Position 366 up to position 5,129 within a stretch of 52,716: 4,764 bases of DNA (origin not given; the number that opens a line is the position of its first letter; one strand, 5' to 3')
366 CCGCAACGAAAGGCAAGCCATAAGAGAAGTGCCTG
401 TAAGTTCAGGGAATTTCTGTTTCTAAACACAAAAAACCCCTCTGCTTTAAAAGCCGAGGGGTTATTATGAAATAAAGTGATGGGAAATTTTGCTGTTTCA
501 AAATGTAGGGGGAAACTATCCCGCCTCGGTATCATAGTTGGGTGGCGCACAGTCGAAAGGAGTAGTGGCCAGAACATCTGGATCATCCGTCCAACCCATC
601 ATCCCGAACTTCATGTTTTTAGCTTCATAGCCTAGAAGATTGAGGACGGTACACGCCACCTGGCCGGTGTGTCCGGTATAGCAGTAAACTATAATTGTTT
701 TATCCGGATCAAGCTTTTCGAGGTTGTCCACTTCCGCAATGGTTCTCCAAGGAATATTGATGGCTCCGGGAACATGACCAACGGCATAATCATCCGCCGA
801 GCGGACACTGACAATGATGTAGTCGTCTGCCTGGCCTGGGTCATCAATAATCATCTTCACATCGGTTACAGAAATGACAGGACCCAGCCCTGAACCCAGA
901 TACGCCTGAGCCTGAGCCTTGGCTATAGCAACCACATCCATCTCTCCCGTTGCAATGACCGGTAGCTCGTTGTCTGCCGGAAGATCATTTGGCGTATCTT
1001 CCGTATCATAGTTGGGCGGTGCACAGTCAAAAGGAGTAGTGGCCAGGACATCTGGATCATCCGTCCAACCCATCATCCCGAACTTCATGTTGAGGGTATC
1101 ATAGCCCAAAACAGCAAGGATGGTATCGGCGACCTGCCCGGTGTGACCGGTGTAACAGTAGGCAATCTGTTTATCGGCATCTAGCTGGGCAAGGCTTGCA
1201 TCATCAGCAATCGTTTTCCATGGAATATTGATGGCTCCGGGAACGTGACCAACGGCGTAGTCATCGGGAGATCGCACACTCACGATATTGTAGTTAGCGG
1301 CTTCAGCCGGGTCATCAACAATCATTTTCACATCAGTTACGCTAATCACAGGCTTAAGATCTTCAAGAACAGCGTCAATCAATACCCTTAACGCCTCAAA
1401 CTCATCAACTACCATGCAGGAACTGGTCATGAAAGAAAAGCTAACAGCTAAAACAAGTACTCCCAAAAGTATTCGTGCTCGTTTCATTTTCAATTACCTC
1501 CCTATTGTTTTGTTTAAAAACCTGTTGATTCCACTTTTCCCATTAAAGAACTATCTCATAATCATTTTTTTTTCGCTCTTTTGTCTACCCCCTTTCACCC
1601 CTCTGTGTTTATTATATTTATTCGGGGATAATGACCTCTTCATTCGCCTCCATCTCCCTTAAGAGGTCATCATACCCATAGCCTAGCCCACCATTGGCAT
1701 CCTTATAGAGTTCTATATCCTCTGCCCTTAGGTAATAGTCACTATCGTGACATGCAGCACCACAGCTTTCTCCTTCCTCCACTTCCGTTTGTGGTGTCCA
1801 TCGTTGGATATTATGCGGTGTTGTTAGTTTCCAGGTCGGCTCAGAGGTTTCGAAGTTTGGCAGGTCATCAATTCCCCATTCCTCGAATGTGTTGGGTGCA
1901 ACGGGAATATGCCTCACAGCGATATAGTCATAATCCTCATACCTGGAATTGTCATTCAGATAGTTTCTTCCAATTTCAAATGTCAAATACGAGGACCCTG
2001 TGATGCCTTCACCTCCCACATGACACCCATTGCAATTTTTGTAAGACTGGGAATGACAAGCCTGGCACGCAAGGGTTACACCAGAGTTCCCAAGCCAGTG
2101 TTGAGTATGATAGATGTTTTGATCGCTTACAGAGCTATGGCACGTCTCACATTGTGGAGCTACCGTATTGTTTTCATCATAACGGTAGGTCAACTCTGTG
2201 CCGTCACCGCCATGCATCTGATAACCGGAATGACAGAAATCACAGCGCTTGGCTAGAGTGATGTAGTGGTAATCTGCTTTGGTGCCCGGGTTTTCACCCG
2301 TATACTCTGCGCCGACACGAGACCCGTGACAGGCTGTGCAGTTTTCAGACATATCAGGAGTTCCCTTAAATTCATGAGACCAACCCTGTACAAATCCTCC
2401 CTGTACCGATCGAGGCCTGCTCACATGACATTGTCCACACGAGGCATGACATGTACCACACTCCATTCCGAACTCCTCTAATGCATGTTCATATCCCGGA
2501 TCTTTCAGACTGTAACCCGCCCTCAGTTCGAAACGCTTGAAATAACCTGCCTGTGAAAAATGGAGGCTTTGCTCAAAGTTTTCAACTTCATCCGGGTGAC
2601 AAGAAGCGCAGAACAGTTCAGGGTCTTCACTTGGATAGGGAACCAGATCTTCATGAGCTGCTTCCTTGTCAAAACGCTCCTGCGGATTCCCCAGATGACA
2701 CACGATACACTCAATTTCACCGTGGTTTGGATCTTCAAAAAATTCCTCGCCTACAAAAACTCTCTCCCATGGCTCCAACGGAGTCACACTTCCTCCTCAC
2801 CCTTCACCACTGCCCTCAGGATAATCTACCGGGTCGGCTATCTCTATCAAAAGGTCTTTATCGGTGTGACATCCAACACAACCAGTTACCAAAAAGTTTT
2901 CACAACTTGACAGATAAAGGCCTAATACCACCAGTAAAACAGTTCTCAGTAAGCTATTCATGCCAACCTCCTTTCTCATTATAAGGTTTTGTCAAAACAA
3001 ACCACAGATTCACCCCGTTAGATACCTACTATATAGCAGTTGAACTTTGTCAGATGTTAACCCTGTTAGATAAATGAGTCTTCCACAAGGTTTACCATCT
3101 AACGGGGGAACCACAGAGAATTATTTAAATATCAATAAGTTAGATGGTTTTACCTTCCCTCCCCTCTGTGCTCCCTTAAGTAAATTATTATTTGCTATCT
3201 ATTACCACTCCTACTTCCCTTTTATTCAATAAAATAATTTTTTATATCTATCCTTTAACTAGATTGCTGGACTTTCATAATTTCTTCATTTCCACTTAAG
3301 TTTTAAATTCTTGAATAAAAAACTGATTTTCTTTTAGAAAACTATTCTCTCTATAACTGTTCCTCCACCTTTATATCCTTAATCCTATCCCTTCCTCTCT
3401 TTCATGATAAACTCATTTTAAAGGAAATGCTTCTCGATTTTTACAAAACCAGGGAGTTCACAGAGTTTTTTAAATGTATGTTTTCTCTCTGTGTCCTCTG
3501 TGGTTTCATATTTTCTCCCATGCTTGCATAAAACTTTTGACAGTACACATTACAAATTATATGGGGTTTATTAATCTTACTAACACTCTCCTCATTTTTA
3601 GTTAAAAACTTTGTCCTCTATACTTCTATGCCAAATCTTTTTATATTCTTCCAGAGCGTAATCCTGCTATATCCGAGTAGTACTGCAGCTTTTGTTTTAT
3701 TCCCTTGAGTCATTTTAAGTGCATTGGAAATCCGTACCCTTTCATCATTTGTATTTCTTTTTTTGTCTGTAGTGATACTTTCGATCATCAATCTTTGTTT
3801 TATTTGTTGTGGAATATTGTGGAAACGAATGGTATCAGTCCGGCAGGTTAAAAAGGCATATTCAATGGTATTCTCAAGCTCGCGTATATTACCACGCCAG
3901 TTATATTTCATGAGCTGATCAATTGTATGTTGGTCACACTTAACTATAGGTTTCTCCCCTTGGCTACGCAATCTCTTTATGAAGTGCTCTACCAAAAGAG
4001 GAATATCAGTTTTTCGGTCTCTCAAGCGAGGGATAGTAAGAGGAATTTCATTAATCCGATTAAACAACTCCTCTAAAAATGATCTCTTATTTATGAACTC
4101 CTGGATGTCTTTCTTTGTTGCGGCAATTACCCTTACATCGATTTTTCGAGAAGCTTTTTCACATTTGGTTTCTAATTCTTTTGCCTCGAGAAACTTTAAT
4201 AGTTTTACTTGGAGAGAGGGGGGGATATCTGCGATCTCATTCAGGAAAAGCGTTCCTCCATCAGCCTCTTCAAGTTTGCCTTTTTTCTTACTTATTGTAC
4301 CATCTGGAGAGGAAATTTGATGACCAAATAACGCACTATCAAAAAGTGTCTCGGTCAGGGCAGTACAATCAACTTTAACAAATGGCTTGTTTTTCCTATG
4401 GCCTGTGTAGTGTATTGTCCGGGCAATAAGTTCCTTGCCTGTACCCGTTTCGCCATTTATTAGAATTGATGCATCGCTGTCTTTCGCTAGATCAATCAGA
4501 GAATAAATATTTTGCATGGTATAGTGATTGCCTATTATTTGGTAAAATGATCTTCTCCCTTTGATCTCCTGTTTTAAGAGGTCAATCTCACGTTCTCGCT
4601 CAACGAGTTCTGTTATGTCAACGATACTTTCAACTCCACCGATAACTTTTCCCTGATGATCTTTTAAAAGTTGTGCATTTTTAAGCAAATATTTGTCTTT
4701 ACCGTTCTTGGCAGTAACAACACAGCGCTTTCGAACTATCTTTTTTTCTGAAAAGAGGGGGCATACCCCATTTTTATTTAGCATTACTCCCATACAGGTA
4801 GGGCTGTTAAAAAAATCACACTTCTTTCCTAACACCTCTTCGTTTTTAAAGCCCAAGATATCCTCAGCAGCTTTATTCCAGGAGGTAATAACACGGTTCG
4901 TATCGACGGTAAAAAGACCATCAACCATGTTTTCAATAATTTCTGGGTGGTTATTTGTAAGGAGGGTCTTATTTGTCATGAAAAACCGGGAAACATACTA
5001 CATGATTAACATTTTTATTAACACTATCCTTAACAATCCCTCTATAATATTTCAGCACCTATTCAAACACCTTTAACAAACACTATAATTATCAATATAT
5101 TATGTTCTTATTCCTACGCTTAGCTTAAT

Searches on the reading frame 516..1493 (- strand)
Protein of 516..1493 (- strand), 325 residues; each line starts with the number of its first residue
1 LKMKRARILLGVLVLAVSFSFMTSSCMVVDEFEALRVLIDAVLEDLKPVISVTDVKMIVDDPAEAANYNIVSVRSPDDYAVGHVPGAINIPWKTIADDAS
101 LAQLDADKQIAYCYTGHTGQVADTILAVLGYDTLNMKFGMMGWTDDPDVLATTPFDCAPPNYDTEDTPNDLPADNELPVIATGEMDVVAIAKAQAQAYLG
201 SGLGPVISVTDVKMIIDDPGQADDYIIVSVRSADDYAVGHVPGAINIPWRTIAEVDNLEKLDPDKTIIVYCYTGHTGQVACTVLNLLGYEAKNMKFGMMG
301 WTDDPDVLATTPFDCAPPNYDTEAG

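Call 9: search_protein_families(library=pfam, proteins=[window:516-1493:-], max_evalue=0.001)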
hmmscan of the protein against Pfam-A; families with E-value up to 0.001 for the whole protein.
window:516-1493:- (325 aa): 3 families
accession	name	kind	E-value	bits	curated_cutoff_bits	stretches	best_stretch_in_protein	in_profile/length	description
PF00581.25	Rhodanese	-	1.1e-29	103.3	22.2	2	218-303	11-101/102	Rhodanese-like domain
PF21311.3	Phage_RBD_prop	-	0.00035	20.7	23.7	0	47-133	105-194/255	Phage 5-bladed beta propeller receptor binding platform domain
PF22505.1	RNase_J_b_CASP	-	0.0008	19.6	27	0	210-283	14-86/126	Ribonuclease J, beta-CASP domain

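Call 31: search_protein_families(library=ncbifam, proteins=[window:516-1493:-], max_evalue=0.001)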
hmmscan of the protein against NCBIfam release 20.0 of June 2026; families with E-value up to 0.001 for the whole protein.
window:516-1493:- (325 aa): 17 families
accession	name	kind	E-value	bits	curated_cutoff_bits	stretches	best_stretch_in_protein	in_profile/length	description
NF005646.0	PRK07411.1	equivalog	9.8e-24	84.2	633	2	188-306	265-384/390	molybdopterin-synthase adenylyltransferase MoeB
NF007627.0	PRK10287.1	equivalog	1.4e-19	70.3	102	2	57-136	11-90/104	thiosulfate sulfurtransferase PspE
NF005902.0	PRK07878.1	equivalog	2.6e-19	69.4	647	2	203-303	285-383/392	adenylyltransferase/sulfurtransferase MoeZ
TIGR02981.1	phageshock_pspE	exception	2.1e-18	66.5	126.3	2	57-136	9-88/101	thiosulfate sulfurtransferase PspE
NF045521.1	rhoda_near_glyco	subfamily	9e-16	58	145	2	207-304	20-111/144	rhodanese homology domain-containing protein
NF006444.0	PRK08762.1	equivalog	9e-16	57.5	449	2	221-305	26-111/387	molybdopterin-synthase adenylyltransferase MoeB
NF001195.0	PRK00162.1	equivalog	5e-15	55.7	102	2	223-291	19-85/108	thiosulfate sulfurtransferase GlpE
TIGR04568.1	arch_SelU_Nterm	equivalog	1.4e-12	47.9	200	1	255-299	165-210/215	selenouridine synthase SelU-like subunit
NF008752.0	PRK11784.1-4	equivalog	3.2e-10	39.3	266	1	68-92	19-43/357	tRNA 2-selenouridine(34) synthase MnmH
NF008750.0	PRK11784.1-2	equivalog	3.5e-10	39.5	241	0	63-91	11-39/346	tRNA 2-selenouridine(34) synthase MnmH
NF008557.0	PRK11493.1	equivalog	1.8e-07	30.5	250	0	50-110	163-222/281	3-mercaptopyruvate sulfurtransferase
NF033833.0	rhodan_ChrE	equivalog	3.9e-07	30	120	1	247-304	41-100/108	rhodanese family chromate resistance protein ChrE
TIGR03167.1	tRNA_sel_U_synt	equivalog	3.1e-06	26.8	219.75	0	67-91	2-26/311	tRNA 2-selenouridine(34) synthase MnmH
NF001133.1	PRK00142.1-1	equivalog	2.9e-05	23.7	170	0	204-284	105-185/229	oxygen-dependent tRNA uridine(34) hydroxylase TrhO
NF041203.1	rhodanese_LYCAU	equivalog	0.00036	20.2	115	0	222-295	34-107/126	rhodanese-related (seleno)protein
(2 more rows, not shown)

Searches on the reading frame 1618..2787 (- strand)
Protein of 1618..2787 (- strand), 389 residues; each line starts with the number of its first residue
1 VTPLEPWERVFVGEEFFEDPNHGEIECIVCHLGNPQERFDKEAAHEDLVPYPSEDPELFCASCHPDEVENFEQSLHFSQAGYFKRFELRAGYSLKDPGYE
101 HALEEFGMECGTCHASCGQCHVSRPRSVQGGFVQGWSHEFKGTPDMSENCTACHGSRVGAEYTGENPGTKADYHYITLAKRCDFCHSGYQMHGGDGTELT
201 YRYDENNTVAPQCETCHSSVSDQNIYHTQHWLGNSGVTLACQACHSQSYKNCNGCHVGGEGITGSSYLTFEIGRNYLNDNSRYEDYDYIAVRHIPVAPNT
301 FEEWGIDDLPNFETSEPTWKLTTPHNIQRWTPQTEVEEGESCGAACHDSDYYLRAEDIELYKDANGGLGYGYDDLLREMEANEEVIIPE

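Call 9: search_protein_families(library=pfam, proteins=[window:1618-2787:-], max_evalue=0.001)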
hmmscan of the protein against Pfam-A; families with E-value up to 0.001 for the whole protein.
window:1618-2787:- (389 aa): 3 families
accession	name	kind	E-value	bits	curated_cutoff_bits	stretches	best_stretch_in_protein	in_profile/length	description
PF14522.11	Cytochrome_C7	-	3.8e-08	33.5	24.8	0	146-218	12-67/67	Cytochrome c7 and related cytochrome c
PF22113.1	Mtrc-MtrF_II-IV_dom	-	1.4e-06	28.4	30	0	48-187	50-164/176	Outer membrane cytochrome MtrC/MtrF-like, domains II/IV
PF14537.11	Cytochrom_c3_2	-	0.00048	21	25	0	21-65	23-65/79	Cytochrome c3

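Call 31: search_protein_families(library=ncbifam, proteins=[window:1618-2787:-], max_evalue=0.001)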
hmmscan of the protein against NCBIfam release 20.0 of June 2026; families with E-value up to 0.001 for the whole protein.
window:1618-2787:- (389 aa): 1 family
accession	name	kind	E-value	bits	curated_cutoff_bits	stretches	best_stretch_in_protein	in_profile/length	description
NF040943.1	cytoc3_ExtM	equivalog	0.00094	17.6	800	0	24-86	36-101/599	selenite/tellurite reduction operon c-type cytochrome ExtM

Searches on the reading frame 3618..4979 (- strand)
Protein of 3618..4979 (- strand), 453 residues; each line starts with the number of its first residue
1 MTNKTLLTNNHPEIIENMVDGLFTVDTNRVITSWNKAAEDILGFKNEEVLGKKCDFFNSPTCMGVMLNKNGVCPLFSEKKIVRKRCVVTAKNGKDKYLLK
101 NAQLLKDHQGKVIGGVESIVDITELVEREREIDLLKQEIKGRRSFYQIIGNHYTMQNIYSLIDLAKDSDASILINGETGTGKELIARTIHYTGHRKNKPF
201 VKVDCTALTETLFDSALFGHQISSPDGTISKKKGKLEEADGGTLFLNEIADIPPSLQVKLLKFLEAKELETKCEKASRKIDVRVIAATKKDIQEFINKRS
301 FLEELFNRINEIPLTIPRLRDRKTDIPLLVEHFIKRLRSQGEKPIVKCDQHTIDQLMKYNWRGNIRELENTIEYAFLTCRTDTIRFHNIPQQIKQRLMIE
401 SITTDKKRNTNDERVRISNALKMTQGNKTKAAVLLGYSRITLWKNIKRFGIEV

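Call 9: search_protein_families(library=pfam, proteins=[window:3618-4979:-], max_evalue=0.001)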
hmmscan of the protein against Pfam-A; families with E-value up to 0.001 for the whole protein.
window:3618-4979:- (453 aa): 10 families
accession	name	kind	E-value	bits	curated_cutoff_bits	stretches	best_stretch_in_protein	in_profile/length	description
PF00158.32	Sigma54_activat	-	1.3e-53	181.6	20.2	1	148-314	1-167/168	Sigma-54 interaction domain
PF25601.1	AAA_lid_14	-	4.3e-24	84.6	27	1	320-396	1-77/87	AAA+ ATPase lid domain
PF14532.12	Sigma54_activ_2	-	5.6e-19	69.2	25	1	149-319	1-138/138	Sigma-54 interaction domain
PF13426.13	PAS_9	-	8.3e-10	39.3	27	1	20-124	2-103/103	PAS domain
PF08448.16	PAS_4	-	1.8e-09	38.2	23.1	1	16-126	2-109/110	PAS fold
PF02954.25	HTH_8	-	2.9e-09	36.9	22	1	413-449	6-42/42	Bacterial regulatory protein, Fis family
PF00989.32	PAS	-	4.6e-09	36.7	22.6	1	13-53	5-45/113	PAS fold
PF07724.20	AAA_2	-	5.8e-08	33.4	27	1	170-297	4-132/166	AAA domain (Cdc48 subfamily)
PF13188.13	PAS_8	-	1.7e-06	28.1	21.8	1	14-54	6-43/65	PAS domain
PF07728.20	AAA_5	-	4.2e-06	27.3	22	1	172-288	2-121/139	AAA domain (dynein-related subfamily)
